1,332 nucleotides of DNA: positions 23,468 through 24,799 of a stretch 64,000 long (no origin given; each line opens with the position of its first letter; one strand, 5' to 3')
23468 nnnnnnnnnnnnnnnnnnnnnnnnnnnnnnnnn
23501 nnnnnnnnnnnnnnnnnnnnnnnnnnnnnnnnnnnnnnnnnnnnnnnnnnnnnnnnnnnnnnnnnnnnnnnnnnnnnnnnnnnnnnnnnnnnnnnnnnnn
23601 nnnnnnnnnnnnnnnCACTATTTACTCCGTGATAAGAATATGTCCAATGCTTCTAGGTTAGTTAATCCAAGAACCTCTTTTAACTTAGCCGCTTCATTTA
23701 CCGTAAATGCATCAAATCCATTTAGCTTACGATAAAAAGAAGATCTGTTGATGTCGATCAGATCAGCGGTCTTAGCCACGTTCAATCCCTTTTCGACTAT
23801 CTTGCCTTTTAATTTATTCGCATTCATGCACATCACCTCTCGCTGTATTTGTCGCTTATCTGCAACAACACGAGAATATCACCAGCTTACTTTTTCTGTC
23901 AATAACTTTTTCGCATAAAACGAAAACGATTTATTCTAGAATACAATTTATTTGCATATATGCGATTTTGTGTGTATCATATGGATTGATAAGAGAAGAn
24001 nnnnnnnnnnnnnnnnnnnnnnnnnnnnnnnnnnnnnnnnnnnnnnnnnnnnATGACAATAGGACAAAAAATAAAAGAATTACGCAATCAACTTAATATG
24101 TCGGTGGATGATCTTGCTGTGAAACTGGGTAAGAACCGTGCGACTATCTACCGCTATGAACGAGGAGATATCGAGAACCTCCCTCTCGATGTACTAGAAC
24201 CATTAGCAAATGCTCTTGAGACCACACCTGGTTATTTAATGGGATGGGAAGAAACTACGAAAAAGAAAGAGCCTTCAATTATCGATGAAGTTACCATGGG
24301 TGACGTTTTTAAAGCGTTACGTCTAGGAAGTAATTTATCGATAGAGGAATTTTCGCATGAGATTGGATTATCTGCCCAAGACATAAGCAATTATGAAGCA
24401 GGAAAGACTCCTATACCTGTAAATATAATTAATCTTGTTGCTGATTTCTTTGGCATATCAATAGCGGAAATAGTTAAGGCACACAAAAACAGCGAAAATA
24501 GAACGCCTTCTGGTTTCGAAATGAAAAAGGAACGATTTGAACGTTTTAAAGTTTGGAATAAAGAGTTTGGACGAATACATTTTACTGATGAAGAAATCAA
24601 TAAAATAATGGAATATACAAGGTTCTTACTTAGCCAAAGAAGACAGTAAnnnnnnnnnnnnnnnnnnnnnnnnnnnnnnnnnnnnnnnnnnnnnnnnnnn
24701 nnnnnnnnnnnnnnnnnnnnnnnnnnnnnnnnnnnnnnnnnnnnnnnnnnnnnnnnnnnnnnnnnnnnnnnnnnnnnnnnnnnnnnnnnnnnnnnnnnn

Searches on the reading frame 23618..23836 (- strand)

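Call 47: search_protein_families(library=phrogs, proteins=[window:23618-23836:-], max_evalue=0.01)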
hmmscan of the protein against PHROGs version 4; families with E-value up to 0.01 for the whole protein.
window:23618-23836:- (72 aa): 2 families
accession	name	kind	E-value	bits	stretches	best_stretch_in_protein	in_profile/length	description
phrog_3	-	transcription regulation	3.6e-07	31.3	1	1-68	85-147/430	transcriptional repressor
phrog_2328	-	transcription regulation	0.0097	16.7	0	9-58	20-69/128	transcriptional repressor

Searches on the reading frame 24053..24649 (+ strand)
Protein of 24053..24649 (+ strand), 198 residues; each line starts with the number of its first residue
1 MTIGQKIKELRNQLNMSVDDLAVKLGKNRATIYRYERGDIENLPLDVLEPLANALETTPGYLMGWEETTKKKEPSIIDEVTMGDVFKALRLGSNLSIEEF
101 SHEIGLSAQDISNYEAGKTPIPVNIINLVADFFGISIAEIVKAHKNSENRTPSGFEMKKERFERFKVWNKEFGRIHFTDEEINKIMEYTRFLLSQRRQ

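Call 4: search_protein_families(library=pfam, proteins=[window:24053-24649:+])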
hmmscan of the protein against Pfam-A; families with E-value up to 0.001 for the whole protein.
window:24053-24649:+ (198 aa): 4 families
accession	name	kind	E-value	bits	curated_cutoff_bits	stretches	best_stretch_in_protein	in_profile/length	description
PF01381.28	HTH_3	-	4e-24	84.8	23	2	7-62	1-55/55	Helix-turn-helix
PF13560.12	HTH_31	-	1.2e-17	64.4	27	2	3-59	2-58/64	Helix-turn-helix domain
PF13443.12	HTH_26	-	4.3e-17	62.5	22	2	6-66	1-61/63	Cro/C1-type HTH DNA-binding domain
PF12844.13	HTH_19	-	1.1e-15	57.7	30.2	2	4-63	1-59/64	Helix-turn-helix domain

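Call 47: search_protein_families(library=phrogs, proteins=[window:24053-24649:+], max_evalue=0.01)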
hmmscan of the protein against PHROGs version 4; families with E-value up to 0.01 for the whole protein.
window:24053-24649:+ (198 aa): 31 families (the best 25 are shown)
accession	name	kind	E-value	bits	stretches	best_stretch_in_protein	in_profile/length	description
phrog_8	-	transcription regulation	6.3e-33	115.7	1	1-165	75-242/346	transcriptional regulator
phrog_2967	-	transcription regulation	5e-22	79.6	2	2-79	10-85/225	transcriptional regulator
phrog_3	-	transcription regulation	1.6e-20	75.3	2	1-74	87-157/430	transcriptional repressor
phrog_4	-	transcription regulation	1.7e-19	71.1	2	1-72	135-201/400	transcriptional repressor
phrog_2439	-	transcription regulation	2.4e-16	60.6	2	3-72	8-76/367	transcriptional regulator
phrog_1373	-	transcription regulation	2.4e-12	48.2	2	3-56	64-116/166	transcriptional regulator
phrog_2104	-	unknown function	8.4e-09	36.6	0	87-119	45-77/103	-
phrog_35195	-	unknown function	2e-08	35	1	82-146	3-68/159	-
phrog_147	-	transcription regulation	2.4e-08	35.2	1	1-53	3-55/100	transcriptional regulator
phrog_2328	-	transcription regulation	4.5e-08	33.9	1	82-149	16-83/128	transcriptional repressor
phrog_4583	-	transcription regulation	5e-08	33.9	1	93-149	22-78/81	transcriptional repressor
phrog_5823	-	transcription regulation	5.4e-08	33.4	1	1-72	5-76/404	transcriptional regulator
phrog_1994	-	DNA, RNA and nucleotide metabolism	1.6e-07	32.4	1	87-146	5-64/170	DNA binding protein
phrog_955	-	DNA, RNA and nucleotide metabolism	1.9e-07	31.9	0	79-150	22-96/142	HTH DNA binding protein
phrog_32768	-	unknown function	1.9e-07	31.1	1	80-150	8-79/446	-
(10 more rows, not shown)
